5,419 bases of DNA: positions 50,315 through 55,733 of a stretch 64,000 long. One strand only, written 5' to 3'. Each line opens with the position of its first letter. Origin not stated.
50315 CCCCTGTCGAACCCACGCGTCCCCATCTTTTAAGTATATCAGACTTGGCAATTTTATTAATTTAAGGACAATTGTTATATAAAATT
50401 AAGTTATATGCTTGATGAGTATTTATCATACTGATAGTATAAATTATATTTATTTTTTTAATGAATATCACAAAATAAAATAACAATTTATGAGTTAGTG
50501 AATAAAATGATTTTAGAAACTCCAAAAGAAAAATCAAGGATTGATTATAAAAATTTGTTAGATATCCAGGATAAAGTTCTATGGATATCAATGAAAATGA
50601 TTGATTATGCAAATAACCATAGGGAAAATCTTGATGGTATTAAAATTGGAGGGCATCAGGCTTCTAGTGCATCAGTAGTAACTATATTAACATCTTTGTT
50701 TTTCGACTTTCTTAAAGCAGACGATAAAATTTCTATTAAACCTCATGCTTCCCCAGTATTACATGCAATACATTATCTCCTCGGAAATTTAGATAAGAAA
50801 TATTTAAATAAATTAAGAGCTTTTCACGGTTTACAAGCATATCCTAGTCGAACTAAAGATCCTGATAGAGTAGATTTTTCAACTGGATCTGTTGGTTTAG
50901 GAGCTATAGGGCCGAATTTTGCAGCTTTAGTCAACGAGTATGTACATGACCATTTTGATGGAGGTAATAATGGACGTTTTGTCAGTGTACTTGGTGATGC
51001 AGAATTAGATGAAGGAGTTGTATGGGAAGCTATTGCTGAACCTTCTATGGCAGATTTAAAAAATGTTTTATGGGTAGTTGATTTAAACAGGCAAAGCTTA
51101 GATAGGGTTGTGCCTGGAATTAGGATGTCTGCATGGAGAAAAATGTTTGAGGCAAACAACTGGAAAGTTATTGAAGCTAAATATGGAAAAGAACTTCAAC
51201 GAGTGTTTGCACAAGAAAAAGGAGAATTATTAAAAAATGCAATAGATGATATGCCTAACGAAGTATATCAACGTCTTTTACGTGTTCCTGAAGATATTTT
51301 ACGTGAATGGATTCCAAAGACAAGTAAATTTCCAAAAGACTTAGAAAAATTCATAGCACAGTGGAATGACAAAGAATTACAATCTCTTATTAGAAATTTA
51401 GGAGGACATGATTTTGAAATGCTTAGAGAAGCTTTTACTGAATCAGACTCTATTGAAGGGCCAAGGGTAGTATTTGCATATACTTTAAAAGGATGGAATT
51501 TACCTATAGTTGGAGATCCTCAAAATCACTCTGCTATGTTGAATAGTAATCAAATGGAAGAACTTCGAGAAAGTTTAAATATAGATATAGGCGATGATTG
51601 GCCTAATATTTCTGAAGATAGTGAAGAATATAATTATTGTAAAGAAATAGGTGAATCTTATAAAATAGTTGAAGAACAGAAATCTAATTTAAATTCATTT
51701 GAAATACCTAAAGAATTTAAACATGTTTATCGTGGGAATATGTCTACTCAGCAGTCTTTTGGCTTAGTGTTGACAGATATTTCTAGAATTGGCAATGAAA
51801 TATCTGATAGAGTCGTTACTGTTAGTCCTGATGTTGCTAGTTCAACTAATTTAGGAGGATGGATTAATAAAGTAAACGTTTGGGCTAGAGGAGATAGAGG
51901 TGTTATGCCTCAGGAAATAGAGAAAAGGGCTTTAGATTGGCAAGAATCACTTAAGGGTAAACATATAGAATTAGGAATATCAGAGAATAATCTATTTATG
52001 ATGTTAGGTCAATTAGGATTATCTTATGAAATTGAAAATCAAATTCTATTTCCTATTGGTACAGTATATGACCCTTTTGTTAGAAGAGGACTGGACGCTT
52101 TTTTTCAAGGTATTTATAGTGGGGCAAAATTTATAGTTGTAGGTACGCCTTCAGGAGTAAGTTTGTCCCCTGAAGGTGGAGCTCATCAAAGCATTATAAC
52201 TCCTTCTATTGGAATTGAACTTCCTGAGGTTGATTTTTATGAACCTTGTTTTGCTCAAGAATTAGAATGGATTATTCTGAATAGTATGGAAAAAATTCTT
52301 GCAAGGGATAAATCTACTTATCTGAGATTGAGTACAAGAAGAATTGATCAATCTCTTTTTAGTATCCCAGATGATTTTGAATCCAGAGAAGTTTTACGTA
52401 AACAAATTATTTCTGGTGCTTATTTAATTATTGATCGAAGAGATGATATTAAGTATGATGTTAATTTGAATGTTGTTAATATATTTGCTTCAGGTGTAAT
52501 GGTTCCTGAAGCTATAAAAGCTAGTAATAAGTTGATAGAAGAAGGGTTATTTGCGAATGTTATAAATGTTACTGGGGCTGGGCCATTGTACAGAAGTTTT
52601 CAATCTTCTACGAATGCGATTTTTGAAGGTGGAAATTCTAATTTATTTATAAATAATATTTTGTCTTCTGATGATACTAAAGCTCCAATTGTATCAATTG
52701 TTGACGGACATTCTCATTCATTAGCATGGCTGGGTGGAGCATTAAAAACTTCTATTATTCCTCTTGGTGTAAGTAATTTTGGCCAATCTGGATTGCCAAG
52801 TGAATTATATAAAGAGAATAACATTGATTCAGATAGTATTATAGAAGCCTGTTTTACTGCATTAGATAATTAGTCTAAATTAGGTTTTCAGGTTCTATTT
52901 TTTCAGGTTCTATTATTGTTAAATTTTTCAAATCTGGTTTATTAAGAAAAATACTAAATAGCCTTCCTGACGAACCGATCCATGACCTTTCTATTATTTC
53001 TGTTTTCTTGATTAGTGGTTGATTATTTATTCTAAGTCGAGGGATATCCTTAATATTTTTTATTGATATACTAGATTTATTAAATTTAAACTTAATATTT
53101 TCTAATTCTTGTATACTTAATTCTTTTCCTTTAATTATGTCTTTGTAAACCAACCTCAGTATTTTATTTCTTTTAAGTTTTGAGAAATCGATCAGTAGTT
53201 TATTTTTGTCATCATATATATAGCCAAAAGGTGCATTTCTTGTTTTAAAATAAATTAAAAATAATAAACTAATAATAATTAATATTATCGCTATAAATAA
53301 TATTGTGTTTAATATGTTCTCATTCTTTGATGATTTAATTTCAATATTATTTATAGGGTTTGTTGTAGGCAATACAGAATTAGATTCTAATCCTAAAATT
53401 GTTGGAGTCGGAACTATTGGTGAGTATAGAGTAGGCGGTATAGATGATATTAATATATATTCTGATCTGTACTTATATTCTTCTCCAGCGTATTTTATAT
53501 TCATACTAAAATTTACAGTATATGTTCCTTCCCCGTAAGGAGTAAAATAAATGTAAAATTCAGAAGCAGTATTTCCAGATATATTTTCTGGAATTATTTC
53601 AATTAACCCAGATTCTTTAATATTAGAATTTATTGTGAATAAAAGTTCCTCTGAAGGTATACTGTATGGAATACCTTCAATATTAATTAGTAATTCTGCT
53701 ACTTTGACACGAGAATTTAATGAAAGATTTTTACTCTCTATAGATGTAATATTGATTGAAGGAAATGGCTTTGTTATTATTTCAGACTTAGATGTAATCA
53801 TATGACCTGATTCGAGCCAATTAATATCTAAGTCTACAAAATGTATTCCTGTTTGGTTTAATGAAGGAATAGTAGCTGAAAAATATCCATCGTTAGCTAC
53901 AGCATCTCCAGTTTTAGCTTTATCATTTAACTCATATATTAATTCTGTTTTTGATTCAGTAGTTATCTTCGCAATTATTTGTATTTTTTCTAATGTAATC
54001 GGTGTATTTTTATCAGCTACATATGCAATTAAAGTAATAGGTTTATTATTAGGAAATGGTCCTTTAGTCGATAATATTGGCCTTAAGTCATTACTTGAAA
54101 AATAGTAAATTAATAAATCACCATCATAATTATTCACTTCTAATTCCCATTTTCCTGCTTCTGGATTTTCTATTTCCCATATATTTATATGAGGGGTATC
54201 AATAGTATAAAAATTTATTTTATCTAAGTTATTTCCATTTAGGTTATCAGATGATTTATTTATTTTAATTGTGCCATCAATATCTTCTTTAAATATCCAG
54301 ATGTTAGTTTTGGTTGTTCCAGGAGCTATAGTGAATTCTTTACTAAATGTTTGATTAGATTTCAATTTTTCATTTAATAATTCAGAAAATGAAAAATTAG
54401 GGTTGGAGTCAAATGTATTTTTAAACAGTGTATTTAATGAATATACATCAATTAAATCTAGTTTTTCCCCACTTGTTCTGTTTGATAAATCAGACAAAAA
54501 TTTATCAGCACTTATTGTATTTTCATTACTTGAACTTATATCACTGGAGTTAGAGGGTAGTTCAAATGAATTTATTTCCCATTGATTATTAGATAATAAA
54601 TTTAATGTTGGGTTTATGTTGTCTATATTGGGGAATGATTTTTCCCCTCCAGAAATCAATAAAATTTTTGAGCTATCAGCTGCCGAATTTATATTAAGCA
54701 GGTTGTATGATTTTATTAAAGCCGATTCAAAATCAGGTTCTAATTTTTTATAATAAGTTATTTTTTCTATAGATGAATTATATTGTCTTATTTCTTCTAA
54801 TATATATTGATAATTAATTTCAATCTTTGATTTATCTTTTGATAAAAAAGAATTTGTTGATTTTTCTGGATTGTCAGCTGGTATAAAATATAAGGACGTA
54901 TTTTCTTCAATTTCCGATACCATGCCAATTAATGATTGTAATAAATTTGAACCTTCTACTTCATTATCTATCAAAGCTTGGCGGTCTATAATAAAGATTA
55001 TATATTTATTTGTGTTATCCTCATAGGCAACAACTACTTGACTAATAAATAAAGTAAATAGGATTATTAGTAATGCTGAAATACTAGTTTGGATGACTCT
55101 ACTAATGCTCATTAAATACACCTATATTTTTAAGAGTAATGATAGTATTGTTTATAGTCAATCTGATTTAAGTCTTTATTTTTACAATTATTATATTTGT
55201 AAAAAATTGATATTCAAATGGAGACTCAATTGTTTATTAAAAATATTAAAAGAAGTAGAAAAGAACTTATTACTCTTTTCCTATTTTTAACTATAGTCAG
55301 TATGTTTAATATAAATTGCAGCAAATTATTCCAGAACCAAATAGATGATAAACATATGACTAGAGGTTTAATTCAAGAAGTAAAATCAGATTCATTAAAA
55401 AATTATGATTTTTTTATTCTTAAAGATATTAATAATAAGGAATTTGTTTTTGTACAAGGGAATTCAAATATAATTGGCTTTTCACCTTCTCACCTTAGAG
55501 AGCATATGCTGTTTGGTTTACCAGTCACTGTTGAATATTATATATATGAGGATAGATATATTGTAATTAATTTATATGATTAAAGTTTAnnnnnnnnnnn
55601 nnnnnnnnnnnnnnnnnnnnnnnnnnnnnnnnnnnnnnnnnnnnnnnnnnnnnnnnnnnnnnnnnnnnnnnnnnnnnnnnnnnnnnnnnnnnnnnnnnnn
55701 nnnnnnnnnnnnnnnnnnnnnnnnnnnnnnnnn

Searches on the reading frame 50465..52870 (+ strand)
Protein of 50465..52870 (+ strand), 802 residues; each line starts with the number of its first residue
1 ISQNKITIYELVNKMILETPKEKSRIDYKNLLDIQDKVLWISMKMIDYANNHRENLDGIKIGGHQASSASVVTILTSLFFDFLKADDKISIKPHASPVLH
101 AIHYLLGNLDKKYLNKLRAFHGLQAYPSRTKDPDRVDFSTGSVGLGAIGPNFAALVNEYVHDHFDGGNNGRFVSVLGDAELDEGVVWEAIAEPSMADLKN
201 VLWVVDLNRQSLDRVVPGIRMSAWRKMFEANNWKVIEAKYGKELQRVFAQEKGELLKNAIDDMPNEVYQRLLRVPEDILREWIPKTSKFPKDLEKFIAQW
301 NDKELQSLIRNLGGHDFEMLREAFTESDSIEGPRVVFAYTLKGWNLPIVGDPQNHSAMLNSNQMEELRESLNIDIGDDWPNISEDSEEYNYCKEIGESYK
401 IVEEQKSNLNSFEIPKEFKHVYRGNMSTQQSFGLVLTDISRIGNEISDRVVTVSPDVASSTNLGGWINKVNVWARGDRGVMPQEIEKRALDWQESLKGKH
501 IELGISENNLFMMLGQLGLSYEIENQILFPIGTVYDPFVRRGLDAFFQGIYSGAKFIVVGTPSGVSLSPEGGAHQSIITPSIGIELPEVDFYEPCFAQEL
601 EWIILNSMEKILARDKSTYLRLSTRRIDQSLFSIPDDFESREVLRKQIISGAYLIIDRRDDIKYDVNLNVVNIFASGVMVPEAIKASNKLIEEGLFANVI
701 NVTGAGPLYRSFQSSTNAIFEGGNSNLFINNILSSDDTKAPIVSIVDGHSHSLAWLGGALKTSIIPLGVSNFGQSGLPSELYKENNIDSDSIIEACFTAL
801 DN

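Call 81: search_protein_families(library=ncbifam, proteins=[window:50465-52870:+], max_evalue=0.00001)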
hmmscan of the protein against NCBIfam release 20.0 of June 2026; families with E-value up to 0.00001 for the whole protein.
window:50465-52870:+ (802 aa): 7 families
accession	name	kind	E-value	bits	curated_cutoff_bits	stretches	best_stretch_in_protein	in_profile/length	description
TIGR00759.1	aceE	equivalog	1.5e-60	205.1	859.9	1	34-800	78-855/885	pyruvate dehydrogenase (acetyl-transferring), homodimeric type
TIGR03186.1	AKGDH_not_PDH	exception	3.4e-45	154.7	1408.3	1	40-800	84-858/889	alpha-ketoglutarate dehydrogenase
NF004559.0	PRK05899.2-5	equivalog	4.4e-39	134.2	488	2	63-247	39-226/627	transketolase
NF004556.0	PRK05899.2-2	equivalog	6.4e-19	67.7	575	0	312-464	216-362/639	transketolase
TIGR00232.1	tktlase_bact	equivalog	6.5e-15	54.5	682.25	1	93-247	61-220/654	transketolase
NF004558.0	PRK05899.2-4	equivalog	3.8e-14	52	788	1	93-239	64-213/651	transketolase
TIGR00204.1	dxs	equivalog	1.7e-06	26.9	465.95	0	61-250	36-212/616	1-deoxy-D-xylulose-5-phosphate synthase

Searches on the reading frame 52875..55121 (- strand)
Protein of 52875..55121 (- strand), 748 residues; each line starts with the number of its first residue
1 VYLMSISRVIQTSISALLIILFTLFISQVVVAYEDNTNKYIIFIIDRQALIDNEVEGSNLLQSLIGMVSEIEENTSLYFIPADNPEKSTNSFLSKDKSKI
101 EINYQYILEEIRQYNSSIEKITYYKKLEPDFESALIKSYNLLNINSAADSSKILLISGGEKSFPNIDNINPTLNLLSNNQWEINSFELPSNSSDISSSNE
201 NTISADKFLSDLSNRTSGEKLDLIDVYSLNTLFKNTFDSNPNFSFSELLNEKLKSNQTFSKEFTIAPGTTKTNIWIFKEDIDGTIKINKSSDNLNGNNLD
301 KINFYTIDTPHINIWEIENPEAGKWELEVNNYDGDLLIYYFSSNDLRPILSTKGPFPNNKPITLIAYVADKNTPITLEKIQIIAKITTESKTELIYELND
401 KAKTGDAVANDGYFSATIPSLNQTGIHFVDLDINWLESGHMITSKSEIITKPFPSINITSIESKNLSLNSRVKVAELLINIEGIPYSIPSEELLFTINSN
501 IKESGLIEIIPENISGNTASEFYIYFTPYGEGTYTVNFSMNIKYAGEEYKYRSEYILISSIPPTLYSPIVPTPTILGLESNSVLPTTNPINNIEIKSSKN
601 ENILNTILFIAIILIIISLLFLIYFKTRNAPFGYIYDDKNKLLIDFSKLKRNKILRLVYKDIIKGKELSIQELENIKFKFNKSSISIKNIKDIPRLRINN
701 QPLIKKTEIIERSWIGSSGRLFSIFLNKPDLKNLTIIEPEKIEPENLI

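Call 4: search_protein_families(library=pfam, proteins=[window:52875-55121:-], max_evalue=1)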
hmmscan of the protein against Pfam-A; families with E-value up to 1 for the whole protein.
window:52875-55121:- (748 aa): 3 families
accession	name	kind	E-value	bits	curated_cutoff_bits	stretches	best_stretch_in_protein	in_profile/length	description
PF04530.17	Viral_Beta_CD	-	0.012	16.4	23.4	1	568-647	17-98/123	Viral Beta C/D like family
PF12351.13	Fig1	-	0.014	15.8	25.3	1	580-627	53-101/188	Ca2+ regulator and membrane fusion protein Fig1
PF23560.1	GBD_Hemicentin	-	0.35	11.2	27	1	249-330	7-86/100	Hemicentin galactose-binding domain-like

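Call 68: search_protein_families(library=ncbifam, proteins=[window:52878-55121:-], max_evalue=0.01)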
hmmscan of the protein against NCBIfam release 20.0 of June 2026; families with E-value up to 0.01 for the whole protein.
window:52878-55121:- (748 aa): 1 family
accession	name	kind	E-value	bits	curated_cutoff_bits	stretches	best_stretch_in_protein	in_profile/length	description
NF041940.1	choice_anch_X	domain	0.00062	19.4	25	1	398-430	3-34/37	choice-of-anchor X domain-containing protein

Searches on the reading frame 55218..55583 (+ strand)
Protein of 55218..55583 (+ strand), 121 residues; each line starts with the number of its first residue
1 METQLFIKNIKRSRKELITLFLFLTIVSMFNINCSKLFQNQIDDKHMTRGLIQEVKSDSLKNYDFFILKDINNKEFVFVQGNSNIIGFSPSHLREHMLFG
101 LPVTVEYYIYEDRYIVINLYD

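Call 4: search_protein_families(library=pfam, proteins=[window:55218-55583:+], max_evalue=1)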
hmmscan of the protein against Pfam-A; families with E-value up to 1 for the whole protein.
window:55218-55583:+ (121 aa): 1 family
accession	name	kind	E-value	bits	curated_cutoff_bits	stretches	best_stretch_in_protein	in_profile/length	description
PF03080.22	Neprosin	-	0.19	11.5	22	1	41-99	64-124/214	Neprosin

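Call 68: search_protein_families(library=ncbifam, proteins=[window:55218-55580:+], max_evalue=0.01)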
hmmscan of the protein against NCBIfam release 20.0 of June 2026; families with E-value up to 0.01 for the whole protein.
window:55218-55580:+ (121 aa): 0 families
